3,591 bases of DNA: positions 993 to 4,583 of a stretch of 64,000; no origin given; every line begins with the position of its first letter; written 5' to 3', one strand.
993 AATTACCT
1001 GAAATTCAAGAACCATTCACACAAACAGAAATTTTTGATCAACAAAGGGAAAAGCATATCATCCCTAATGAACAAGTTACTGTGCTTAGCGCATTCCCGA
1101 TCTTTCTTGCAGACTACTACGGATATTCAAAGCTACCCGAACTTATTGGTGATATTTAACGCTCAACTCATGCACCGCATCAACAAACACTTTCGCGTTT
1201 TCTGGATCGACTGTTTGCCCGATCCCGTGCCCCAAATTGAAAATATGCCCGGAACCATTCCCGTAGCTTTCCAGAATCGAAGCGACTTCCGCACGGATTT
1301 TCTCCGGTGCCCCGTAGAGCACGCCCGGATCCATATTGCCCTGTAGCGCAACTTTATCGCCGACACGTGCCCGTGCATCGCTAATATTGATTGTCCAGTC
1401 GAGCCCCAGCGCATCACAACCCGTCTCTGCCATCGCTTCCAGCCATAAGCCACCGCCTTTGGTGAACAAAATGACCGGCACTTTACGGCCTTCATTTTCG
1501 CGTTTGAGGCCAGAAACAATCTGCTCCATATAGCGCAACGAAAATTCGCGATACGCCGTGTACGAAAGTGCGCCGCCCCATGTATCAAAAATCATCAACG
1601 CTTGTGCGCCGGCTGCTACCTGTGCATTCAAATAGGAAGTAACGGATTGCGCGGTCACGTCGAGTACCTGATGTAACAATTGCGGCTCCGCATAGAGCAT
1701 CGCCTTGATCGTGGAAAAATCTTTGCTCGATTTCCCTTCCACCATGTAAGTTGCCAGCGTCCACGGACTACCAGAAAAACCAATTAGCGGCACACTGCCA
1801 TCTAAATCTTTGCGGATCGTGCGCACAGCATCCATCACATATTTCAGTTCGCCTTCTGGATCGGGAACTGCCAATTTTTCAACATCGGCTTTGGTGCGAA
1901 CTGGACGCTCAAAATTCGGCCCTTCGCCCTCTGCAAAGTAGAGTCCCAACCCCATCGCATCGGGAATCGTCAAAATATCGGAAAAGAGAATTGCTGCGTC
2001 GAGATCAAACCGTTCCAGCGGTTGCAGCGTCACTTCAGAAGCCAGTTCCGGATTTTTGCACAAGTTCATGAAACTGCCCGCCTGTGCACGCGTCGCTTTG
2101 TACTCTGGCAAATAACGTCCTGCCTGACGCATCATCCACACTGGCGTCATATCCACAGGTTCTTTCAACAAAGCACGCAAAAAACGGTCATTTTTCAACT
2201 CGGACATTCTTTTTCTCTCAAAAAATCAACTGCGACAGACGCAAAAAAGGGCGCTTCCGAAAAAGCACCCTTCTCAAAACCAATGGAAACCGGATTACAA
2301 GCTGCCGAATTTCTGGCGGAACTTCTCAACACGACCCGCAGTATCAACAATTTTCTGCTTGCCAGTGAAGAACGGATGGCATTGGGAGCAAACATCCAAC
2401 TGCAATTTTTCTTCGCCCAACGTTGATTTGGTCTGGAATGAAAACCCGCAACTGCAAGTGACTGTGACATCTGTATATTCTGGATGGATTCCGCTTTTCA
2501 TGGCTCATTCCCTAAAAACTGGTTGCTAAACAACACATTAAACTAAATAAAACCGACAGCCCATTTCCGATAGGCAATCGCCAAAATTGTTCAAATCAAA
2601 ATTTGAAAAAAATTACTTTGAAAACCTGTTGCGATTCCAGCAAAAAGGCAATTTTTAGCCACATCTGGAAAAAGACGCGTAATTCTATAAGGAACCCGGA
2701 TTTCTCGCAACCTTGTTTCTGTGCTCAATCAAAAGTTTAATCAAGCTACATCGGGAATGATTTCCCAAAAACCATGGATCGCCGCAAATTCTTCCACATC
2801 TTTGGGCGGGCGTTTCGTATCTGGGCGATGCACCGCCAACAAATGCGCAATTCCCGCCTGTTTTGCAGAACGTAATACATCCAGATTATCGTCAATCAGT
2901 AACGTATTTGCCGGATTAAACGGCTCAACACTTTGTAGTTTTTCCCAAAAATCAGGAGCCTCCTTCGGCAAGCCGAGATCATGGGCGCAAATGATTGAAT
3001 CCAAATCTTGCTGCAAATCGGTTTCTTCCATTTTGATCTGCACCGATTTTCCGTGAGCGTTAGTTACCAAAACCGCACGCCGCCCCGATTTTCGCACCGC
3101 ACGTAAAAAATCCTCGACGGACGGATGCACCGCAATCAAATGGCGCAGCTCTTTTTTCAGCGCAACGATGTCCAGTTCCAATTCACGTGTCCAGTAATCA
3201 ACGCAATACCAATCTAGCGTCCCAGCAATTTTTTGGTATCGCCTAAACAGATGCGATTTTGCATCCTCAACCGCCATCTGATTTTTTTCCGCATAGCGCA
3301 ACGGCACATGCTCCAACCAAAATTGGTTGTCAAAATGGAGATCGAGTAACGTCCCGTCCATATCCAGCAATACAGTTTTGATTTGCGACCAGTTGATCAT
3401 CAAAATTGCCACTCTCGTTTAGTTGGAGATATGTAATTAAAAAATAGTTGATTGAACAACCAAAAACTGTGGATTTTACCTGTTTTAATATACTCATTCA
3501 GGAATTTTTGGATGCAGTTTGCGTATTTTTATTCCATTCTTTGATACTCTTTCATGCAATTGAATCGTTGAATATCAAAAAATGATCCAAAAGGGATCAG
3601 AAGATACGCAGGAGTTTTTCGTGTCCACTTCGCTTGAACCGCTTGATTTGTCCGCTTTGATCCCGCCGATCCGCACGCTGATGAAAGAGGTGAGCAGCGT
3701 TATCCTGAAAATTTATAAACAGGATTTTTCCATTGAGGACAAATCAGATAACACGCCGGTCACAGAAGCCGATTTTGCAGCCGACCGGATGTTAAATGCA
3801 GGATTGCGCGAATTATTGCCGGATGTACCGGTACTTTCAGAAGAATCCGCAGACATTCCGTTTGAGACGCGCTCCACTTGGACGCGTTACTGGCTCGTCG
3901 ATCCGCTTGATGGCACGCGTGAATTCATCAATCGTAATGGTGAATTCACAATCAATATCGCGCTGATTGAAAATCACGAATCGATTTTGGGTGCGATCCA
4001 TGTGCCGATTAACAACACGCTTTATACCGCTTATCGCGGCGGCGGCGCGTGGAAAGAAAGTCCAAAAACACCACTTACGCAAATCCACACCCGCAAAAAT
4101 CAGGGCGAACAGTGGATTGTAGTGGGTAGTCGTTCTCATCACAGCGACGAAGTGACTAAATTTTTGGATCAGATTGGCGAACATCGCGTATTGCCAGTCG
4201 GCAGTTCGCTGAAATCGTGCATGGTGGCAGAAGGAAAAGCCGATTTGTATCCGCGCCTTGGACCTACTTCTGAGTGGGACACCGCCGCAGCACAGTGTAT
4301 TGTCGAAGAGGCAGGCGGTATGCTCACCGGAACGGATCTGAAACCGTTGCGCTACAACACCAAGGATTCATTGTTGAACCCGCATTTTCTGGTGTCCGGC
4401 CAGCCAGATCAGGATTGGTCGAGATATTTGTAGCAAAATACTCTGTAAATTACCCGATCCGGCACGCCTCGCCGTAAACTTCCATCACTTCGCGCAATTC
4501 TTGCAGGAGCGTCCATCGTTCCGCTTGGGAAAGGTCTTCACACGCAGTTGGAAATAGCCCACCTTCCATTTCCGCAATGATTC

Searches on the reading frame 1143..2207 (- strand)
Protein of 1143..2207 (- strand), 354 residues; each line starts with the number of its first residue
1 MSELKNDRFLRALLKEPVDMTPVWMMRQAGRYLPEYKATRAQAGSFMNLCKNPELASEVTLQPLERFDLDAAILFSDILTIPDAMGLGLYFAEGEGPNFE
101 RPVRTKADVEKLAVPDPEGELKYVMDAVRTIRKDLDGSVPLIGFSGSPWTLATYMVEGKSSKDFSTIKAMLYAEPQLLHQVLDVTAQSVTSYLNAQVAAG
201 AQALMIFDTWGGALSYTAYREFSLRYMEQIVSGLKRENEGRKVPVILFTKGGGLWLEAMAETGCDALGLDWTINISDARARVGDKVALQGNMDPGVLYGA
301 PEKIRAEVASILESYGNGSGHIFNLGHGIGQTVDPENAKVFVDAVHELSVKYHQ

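Call 96: search_protein_families(library=pfam, proteins=[window:1143-2207:-], max_evalue=0.00001)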
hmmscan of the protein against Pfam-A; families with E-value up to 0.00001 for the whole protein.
window:1143-2207:- (354 aa): 1 family
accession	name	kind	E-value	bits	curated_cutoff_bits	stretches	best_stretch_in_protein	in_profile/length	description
PF01208.23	URO-D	-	3.7e-147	490.3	23.9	1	5-347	2-345/346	Uroporphyrinogen decarboxylase (URO-D)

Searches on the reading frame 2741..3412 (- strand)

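Call 96: search_protein_families(library=pfam, proteins=[window:2741-3412:-], max_evalue=0.00001)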
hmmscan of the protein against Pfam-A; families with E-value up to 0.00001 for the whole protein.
window:2741-3412:- (223 aa): 3 families
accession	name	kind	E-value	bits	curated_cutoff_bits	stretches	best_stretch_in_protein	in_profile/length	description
PF00702.32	Hydrolase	-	6.9e-16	59.6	26.4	1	11-187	1-191/191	haloacid dehalogenase-like hydrolase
PF13419.12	HAD_2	-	2.4e-11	44.5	23.8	1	14-190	1-175/178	Haloacid dehalogenase-like hydrolase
PF12710.13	HAD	-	2.2e-06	28.7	27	1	14-143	1-130/189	haloacid dehalogenase-like hydrolase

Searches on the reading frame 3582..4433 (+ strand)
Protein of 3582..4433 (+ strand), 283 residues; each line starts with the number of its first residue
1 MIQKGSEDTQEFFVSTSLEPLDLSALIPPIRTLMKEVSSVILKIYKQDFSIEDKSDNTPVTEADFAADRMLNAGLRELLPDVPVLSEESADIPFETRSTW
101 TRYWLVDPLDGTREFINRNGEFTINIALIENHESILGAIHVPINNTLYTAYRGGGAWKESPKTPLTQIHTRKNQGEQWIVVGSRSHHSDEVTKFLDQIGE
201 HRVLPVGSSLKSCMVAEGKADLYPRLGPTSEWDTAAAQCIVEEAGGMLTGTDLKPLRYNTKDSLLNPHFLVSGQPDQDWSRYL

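Call 96: search_protein_families(library=pfam, proteins=[window:3582-4433:+], max_evalue=0.00001)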
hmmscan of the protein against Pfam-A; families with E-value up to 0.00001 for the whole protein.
window:3582-4433:+ (283 aa): 1 family
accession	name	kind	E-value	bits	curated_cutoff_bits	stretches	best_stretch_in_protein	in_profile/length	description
PF00459.30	Inositol_P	-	4.3e-54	184.3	27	1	30-266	9-253/271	Inositol monophosphatase family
